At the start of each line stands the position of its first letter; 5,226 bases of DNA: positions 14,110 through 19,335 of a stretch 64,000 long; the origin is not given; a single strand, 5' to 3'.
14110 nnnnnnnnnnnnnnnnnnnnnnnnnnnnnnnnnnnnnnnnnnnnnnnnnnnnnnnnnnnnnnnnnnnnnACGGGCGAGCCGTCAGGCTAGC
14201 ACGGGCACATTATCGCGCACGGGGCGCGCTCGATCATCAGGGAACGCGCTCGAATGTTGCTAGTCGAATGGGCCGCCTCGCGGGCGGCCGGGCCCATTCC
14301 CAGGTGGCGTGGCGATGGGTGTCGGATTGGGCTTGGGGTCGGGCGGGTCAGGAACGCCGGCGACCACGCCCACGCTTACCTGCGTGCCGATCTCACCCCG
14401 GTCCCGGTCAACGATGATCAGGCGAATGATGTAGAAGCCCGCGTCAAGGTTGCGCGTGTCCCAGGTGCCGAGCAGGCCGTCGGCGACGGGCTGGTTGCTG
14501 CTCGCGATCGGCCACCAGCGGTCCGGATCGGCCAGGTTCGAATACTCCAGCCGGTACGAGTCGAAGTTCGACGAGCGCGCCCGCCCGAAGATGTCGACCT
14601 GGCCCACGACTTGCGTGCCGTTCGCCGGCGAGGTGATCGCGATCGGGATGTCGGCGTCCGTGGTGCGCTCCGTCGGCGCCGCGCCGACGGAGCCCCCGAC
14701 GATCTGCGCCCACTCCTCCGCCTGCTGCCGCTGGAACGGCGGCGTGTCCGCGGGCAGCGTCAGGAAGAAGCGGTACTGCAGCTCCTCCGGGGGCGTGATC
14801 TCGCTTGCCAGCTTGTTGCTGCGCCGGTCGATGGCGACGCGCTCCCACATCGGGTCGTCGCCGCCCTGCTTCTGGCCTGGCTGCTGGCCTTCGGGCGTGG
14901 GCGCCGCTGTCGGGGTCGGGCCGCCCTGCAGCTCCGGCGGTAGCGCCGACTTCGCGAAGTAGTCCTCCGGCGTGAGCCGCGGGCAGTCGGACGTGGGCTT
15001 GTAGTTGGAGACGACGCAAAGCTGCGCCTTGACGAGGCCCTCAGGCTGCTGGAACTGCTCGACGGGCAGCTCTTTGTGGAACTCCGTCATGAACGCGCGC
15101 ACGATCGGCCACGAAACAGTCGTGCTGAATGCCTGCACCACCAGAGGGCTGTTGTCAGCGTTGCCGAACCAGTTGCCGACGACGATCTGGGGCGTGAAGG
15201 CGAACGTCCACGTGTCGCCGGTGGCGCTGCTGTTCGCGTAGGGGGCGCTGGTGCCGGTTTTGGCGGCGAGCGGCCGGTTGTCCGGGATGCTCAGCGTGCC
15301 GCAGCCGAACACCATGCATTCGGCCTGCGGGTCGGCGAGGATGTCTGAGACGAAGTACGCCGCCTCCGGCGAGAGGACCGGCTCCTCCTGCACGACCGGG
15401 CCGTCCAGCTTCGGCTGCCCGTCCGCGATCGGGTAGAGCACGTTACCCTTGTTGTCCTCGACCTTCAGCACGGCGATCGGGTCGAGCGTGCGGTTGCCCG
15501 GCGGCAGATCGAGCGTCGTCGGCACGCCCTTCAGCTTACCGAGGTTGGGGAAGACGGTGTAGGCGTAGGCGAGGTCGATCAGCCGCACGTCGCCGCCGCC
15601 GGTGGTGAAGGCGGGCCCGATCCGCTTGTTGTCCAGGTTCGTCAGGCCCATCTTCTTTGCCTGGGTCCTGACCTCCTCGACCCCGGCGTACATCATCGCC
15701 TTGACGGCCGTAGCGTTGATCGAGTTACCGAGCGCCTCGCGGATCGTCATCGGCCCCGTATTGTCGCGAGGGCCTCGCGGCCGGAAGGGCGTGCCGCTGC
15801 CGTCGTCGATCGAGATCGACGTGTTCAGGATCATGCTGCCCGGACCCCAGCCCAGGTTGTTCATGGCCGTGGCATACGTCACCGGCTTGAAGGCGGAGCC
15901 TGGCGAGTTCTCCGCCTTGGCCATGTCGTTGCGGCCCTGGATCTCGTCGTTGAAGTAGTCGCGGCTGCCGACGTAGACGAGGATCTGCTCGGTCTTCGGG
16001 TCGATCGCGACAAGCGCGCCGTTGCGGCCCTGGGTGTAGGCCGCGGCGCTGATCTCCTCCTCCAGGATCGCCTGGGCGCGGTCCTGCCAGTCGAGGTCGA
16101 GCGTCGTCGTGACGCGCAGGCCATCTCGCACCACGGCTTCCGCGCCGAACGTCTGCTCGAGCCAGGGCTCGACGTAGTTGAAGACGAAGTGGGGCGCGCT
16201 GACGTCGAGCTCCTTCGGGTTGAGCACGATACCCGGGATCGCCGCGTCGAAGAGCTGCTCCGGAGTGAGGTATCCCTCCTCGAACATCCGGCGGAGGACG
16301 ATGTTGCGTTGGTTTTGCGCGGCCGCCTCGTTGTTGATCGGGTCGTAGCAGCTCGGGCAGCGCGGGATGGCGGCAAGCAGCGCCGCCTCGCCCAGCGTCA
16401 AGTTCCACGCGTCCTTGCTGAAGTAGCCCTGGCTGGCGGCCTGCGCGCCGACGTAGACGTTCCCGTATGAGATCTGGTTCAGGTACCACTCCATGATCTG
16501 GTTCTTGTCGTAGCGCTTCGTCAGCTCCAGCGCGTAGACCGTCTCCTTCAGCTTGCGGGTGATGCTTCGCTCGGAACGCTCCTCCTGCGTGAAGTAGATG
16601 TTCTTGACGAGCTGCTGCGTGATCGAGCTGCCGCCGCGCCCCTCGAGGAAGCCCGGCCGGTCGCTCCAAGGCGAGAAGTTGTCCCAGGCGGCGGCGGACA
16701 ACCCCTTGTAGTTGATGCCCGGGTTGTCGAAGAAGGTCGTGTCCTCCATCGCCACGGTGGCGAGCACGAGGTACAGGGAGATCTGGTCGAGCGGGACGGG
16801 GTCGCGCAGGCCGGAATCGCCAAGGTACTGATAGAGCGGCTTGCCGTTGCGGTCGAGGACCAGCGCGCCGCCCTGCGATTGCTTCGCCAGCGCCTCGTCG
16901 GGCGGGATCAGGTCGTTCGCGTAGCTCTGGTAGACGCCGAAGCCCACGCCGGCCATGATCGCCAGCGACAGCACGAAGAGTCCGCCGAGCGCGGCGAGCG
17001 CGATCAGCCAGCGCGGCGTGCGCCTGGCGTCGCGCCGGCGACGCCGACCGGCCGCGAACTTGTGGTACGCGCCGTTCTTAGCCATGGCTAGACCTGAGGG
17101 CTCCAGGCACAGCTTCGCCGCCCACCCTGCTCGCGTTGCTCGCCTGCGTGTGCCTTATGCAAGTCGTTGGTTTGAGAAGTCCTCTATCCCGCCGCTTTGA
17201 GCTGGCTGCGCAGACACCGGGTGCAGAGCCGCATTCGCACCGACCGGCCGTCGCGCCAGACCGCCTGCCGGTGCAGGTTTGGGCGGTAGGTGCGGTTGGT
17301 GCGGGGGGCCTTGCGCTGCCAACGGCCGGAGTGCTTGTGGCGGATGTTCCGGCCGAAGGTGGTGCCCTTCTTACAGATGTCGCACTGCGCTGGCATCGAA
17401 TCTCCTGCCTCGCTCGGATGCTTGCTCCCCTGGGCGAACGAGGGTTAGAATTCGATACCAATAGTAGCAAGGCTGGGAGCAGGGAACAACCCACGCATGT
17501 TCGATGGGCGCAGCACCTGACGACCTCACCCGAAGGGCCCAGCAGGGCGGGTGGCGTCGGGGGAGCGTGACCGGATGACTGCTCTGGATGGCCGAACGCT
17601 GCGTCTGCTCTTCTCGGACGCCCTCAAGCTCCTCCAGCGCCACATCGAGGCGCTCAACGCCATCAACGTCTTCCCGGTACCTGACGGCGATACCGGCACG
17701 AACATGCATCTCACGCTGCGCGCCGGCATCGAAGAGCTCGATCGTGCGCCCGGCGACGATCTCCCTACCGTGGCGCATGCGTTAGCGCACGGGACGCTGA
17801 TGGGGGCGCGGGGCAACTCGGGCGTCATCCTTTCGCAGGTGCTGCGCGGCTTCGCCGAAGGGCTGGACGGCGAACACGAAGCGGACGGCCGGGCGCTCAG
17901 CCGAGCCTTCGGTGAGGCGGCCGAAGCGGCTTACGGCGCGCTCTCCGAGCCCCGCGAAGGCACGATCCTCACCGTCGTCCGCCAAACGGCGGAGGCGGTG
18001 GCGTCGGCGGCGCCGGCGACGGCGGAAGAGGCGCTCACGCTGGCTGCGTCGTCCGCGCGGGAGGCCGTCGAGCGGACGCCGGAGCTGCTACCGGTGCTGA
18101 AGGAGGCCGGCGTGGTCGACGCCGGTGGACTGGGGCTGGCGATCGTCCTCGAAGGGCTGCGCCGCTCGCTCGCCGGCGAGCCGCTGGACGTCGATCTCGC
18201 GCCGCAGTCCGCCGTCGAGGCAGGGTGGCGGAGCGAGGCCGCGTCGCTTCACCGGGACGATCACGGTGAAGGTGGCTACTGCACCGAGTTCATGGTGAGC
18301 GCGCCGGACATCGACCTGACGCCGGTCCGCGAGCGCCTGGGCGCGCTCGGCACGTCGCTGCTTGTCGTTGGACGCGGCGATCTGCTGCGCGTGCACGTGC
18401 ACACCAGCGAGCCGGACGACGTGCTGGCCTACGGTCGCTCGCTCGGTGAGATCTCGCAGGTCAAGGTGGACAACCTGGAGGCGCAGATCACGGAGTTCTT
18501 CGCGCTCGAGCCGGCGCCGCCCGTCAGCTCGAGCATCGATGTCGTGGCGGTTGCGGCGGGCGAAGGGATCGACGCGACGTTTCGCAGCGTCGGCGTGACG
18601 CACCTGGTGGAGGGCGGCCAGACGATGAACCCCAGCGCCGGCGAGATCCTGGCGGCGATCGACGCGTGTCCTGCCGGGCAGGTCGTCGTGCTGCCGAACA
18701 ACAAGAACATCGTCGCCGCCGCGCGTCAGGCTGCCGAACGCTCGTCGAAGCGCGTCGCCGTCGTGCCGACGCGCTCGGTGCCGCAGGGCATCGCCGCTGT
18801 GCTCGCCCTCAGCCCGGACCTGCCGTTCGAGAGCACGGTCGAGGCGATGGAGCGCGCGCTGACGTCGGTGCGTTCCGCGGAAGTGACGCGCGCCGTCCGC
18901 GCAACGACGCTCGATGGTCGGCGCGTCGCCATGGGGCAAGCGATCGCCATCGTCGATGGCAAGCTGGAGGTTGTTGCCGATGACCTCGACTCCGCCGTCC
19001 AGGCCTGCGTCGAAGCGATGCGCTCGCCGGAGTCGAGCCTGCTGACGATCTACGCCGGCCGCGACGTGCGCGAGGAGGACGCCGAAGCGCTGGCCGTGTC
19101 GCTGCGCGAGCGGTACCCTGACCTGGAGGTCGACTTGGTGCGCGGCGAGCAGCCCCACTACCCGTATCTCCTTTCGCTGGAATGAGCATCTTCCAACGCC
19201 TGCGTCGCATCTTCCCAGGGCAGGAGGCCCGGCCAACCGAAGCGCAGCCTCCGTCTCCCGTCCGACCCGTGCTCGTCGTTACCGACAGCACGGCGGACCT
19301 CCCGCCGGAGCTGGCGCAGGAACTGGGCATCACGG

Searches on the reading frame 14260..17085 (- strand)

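Call 50: search_protein_families(library=pfam, proteins=[window:14260-17085:-], max_evalue=0.00001)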
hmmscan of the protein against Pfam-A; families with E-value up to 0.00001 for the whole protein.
window:14260-17085:- (941 aa): 2 families
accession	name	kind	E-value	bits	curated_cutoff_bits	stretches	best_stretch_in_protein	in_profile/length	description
PF00912.28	Transgly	-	1.2e-51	175.1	27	1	81-267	2-177/178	Transglycosylase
PF00905.27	Transpeptidase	-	6e-16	58.9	22.1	1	356-663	1-295/299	Penicillin binding protein transpeptidase domain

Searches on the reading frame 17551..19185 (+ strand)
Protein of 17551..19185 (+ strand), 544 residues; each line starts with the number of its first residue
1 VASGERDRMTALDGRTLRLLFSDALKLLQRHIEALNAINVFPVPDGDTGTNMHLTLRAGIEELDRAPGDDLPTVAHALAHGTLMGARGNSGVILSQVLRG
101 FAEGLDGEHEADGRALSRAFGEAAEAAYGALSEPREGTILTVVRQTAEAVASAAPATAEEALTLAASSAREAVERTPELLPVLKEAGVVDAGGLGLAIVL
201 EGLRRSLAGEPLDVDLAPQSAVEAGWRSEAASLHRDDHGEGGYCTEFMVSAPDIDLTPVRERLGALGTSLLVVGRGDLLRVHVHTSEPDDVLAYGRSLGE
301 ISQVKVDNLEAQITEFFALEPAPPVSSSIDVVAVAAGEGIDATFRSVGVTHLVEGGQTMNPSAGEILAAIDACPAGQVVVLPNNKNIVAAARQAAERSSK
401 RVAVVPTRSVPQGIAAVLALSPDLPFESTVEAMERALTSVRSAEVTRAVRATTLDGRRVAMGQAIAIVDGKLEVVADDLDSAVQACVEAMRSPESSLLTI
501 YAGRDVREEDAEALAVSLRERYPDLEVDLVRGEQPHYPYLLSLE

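Call 4: search_protein_families(library=pfam, proteins=[window:17551-19185:+], max_evalue=0.01)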
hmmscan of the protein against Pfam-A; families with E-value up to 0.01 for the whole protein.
window:17551-19185:+ (544 aa): 3 families
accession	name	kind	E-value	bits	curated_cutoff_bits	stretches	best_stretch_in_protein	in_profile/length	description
PF13684.11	FakA-like_C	-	3.9e-74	249.1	23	1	331-544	2-216/216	Fatty acid kinase subunit A-like, C-terminal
PF02734.22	Dak2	-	1.6e-42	145.8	27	1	42-204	1-173/174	DAK2 domain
PF21645.3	FakA-like_M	-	3.3e-21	75.4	24.9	1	242-315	3-79/80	Fatty acid kinase subunit A-like, middle domain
